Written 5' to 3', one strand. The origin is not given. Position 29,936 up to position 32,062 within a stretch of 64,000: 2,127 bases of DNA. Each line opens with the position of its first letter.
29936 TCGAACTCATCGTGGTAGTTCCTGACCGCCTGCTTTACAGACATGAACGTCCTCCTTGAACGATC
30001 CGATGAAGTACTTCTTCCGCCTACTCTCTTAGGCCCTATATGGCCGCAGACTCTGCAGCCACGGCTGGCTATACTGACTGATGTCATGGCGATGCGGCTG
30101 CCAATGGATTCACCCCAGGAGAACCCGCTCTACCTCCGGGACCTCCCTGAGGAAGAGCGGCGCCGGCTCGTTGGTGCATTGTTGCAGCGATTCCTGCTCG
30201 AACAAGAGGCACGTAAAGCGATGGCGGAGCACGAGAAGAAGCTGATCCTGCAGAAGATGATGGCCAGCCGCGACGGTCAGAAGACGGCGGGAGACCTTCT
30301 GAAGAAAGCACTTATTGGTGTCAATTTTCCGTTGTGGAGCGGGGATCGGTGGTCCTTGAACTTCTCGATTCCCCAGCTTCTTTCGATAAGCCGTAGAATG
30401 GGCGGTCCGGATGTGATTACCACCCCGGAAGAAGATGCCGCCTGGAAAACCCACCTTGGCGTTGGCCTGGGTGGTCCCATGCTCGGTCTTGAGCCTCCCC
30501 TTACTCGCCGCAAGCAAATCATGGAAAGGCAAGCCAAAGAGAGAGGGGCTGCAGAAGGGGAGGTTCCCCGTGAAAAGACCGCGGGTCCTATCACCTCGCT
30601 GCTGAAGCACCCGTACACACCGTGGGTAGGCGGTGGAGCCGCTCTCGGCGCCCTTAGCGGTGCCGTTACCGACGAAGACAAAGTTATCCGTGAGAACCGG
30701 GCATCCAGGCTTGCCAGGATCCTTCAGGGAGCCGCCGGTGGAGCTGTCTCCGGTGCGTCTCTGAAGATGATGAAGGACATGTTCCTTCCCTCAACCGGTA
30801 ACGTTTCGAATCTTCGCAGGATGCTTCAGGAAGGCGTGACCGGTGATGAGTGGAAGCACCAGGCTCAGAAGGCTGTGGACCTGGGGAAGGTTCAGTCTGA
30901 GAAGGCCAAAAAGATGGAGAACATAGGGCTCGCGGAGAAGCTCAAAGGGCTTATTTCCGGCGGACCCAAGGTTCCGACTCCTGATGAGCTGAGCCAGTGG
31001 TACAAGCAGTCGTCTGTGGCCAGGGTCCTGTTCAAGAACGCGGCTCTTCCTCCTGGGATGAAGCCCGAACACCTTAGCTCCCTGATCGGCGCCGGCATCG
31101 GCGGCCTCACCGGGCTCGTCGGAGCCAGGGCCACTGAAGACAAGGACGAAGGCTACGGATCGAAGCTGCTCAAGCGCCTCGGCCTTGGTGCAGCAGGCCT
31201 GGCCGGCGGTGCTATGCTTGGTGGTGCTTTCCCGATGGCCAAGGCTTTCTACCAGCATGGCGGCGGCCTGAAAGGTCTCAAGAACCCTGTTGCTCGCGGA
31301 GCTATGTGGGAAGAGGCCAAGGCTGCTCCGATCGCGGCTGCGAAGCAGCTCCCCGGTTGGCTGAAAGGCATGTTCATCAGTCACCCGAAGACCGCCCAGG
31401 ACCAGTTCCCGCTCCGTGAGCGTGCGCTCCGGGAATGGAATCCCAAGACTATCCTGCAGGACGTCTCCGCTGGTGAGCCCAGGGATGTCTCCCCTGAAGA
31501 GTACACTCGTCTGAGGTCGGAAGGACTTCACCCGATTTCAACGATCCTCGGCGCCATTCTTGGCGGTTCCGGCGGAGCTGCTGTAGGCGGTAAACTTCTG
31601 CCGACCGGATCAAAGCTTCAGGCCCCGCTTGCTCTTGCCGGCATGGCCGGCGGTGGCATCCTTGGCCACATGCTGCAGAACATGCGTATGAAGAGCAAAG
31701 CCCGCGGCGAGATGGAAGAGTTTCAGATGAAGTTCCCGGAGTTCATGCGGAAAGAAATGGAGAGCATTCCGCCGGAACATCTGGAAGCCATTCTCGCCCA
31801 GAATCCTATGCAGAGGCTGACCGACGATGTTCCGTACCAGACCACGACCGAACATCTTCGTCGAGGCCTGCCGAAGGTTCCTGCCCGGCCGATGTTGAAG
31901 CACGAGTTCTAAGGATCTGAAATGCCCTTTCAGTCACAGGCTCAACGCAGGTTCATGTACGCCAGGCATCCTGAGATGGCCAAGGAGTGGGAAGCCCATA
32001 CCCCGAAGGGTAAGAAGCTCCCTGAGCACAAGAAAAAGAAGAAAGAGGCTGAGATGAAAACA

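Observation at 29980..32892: Opposite-strand island encoding two glycine-zipper-rich proteins inside the minus-strand block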

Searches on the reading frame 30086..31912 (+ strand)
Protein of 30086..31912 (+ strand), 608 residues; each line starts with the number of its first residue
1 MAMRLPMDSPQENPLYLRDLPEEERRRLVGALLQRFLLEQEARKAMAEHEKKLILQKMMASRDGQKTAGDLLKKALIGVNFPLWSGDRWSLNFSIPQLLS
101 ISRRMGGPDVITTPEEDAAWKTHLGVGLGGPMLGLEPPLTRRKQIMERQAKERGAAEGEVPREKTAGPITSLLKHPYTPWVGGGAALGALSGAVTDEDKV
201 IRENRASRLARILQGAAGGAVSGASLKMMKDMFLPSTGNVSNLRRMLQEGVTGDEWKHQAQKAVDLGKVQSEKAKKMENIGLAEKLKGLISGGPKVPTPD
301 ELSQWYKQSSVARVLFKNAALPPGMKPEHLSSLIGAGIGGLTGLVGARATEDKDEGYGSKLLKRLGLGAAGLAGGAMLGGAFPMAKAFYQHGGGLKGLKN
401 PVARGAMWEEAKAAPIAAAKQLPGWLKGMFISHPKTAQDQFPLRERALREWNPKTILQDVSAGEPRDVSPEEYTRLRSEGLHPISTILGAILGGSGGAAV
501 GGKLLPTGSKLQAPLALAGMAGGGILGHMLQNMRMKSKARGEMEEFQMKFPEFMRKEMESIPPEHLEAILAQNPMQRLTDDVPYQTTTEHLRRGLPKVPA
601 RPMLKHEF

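Call 7: search_protein_families(library=pfam, proteins=[window:30086-31912:+], max_evalue=1)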
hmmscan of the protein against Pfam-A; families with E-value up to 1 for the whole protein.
window:30086-31912:+ (608 aa): 1 family
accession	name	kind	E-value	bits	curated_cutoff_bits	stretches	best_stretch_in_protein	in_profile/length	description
PF13488.11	Gly-zipper_Omp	-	0.33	11.4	25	1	332-352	24-44/46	Glycine zipper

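Call 8: search_protein_families(library=phrogs, proteins=[window:30086-31912:+], max_evalue=1)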
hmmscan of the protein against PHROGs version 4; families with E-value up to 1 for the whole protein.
window:30086-31912:+ (608 aa): 0 families

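Call 9: search_dna_similar(query=window:30086-31912:+, collection=phages, mode=protein, max_evalue=0.001)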
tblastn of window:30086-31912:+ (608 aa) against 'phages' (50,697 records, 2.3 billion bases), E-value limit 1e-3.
No match.

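Call 11: find_homologous_proteins(query=window:30086-31912:+, max_evalue=0.001)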
Query window:30086-31912:+ (608 aa): 4 proteins with E <= 0.001 among 8000 candidates.
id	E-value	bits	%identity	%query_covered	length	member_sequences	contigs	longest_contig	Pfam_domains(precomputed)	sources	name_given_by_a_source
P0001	0.0e+0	1333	100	99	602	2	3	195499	-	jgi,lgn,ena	-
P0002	0.0e+0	1126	85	100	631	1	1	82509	-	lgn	-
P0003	3.4e-191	655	99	28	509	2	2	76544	-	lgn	-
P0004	4.9e-50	189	54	22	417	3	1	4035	-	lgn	-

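Call 13: find_encoding_contigs(protein=P0002, flank=10000, max_places=4)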
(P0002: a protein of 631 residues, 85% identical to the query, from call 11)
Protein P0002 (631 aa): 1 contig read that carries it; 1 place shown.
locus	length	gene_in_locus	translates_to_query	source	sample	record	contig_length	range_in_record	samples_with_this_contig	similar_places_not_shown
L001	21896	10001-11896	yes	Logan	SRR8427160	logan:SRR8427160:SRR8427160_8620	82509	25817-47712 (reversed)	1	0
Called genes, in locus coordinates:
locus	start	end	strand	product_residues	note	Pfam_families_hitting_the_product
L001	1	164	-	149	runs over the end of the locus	-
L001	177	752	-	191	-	PF13328:HD_4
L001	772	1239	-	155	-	-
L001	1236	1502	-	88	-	-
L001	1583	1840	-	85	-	-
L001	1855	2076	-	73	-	PF13619:KTSC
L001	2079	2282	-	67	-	-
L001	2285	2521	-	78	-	-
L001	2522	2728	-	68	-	PF00575:S1 (weak)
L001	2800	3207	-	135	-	-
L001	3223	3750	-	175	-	-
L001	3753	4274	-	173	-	-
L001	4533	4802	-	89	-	-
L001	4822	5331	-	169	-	-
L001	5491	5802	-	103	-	-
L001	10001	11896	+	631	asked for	-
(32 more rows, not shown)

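Call 16: find_encoding_contigs(protein=P0001, flank=10000, max_places=4)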
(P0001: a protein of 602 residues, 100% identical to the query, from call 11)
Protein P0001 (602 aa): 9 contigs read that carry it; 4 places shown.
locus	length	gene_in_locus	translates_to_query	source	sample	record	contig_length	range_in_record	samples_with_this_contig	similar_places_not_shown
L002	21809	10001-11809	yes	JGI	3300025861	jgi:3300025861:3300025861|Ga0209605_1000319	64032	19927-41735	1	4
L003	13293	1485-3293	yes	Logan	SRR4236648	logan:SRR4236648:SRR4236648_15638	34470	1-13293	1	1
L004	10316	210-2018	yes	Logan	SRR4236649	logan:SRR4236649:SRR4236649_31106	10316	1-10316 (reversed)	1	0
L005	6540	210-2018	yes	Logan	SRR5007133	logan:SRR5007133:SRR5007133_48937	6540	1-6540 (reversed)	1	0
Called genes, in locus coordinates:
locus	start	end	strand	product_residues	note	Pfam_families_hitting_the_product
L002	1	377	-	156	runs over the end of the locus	PF06005:ZapB (faint)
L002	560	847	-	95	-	-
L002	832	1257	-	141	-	-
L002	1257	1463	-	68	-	-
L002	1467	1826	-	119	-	-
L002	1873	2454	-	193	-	PF13328:HD_4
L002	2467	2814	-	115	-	-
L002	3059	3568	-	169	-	-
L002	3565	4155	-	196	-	-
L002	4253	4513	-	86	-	-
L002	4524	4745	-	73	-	PF13619:KTSC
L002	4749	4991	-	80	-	-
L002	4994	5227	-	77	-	-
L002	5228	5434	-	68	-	PF00575:S1 (weak)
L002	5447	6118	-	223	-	-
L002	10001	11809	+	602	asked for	-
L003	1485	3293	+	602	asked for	-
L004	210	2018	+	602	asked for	-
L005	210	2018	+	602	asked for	-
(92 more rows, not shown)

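Call 17: find_encoding_contigs(protein=P0004, flank=10000, max_places=4)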
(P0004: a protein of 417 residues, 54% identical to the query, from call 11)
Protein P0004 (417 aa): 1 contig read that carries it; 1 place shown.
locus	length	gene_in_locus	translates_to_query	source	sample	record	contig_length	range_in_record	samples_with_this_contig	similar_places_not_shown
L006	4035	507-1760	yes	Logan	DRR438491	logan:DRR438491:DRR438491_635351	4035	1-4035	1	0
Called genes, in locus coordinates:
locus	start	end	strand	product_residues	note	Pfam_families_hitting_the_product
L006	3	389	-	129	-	?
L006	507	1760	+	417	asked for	-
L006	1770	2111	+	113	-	-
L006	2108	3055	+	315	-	-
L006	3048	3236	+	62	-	-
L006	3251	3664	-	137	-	-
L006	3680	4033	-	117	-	?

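Call 36: search_solved_structures(query=A1, max_evalue=10)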
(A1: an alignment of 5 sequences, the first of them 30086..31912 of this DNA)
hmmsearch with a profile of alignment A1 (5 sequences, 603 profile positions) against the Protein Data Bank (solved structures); distinct sequences matched with E-value up to 10: 2.
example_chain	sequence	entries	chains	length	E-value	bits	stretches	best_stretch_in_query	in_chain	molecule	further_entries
2wl8_A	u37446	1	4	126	0.026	16.4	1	520-580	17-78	PEROXISOMAL BIOGENESIS FACTOR 19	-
5lnf_A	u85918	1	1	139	0.035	16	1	520-579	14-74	Peroxisomal biogenesis factor 19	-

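Call 40: search_protein_representatives(alignment_id=A1)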
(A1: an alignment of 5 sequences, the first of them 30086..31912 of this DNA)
Query: 5 sequences, 603 profile positions. Proteins with E-value up to 0.001 (for the whole library): 6; up to 1e-10: 5; up to 1e-30: 5. The best 6 are listed.
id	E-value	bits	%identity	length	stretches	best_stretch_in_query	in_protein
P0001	0.0e+00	1330.8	-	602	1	7-603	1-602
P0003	3.3e-229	779.0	-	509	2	312-603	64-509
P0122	3.9e-113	395.7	-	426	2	314-595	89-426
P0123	6.1e-80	286.0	-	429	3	284-595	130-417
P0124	1.9e-49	185.3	-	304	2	309-433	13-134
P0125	1.6e-07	46.8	-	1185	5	419-515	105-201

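Call 42: predict_structure(alignment_id=A1)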
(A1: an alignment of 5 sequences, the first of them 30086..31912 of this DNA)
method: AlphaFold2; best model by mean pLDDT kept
length: 608 residues; sequences in the alignment: 5
mean_pLDDT: 33.2   pTM: 0.19
mean pLDDT of the five models: 33.2, 32.8, 31.1, 30.6, 30.4
residues with pLDDT >= 90: 0; 70-90: 0; 50-70: 3; < 50: 605
segments of 3 or more residues with pLDDT < 50: 1-18, 22-26, 28-608
pLDDT, mean of each block of 10 residues (from residue 1): 30 42 49 41 38 39 34 31 30 35 32 35 28 30 40 32 25 23 26 28 34 31 30 36 36 37 32 31 29 31 32 27 33 33 30 33 35 35 38 40 40 35 32 31 32 29 29 32 31 34 36 36 31 31 35 38 39 31 30 30 28
secondary structure, 60 per line:
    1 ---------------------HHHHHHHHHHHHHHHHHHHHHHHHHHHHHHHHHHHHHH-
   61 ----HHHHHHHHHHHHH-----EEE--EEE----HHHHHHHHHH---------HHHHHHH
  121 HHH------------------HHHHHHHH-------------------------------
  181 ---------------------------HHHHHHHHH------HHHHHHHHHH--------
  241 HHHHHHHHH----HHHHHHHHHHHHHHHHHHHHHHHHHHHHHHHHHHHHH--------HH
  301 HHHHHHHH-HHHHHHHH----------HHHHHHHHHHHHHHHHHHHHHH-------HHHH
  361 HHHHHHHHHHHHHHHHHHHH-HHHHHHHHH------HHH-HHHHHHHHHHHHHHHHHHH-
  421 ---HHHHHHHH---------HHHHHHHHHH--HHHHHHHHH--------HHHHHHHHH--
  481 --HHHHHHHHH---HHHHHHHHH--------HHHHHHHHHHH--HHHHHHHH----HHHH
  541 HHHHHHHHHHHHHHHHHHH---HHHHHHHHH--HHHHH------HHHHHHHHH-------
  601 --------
elements in order: H22-59 H65-77 E83-85 E88-90 H95-104 H114-123 H142-149 H208-216 H223-232 H241-249 H254-290 H299-308 H310-317 H328-349 H357-380 H382-390 H401-419 H424-431 H441-450 H453-461 H470-478 H483-491 H495-503 H512-522 H525-532 H537-559 H563-571 H574-578 H585-593

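Call 45: search_protein_families(library=phrogs, proteins=[P0122, P0123], max_evalue=0.01)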
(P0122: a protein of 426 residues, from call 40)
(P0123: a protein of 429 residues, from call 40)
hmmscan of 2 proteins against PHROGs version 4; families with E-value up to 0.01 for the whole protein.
P0122 (426 aa): 0 families

P0123 (429 aa): 0 families

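Call 52: search_protein_families(library=ncbifam, proteins=[window:30104-31912:+], max_evalue=0.1)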
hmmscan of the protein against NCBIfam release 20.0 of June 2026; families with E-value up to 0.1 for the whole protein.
window:30104-31912:+ (602 aa): 0 families

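Call 53: search_protein_families(library=padloc, proteins=[window:30104-31912:+], max_evalue=0.1)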
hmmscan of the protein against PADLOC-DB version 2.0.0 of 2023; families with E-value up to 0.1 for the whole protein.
window:30104-31912:+ (602 aa): 0 families

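Call 68: find_encoding_contigs(protein=P0123, flank=10000, max_places=2)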
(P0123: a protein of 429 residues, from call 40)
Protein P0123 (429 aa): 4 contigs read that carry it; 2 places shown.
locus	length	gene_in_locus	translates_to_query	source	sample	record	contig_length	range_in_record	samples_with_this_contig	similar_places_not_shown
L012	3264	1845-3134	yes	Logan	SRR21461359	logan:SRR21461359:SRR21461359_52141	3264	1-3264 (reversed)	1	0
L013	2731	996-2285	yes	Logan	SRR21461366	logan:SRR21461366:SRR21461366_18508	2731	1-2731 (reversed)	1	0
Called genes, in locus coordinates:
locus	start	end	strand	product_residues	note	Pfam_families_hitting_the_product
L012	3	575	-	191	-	?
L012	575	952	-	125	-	-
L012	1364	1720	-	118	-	-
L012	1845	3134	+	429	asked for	-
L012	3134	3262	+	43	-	?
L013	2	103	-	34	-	?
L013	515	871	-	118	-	-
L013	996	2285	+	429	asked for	-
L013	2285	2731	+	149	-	?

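Call 69: find_encoding_contigs(protein=P0122, flank=10000, max_places=2)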
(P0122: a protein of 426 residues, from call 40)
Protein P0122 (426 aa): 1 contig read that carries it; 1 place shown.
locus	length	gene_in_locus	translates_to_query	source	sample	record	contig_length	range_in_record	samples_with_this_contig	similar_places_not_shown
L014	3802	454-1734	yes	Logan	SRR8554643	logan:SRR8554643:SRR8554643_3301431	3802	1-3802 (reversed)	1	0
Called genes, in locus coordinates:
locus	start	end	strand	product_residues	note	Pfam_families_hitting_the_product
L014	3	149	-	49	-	?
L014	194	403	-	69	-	-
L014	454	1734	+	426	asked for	-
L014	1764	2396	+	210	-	-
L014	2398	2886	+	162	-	-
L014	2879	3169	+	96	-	-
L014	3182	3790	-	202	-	-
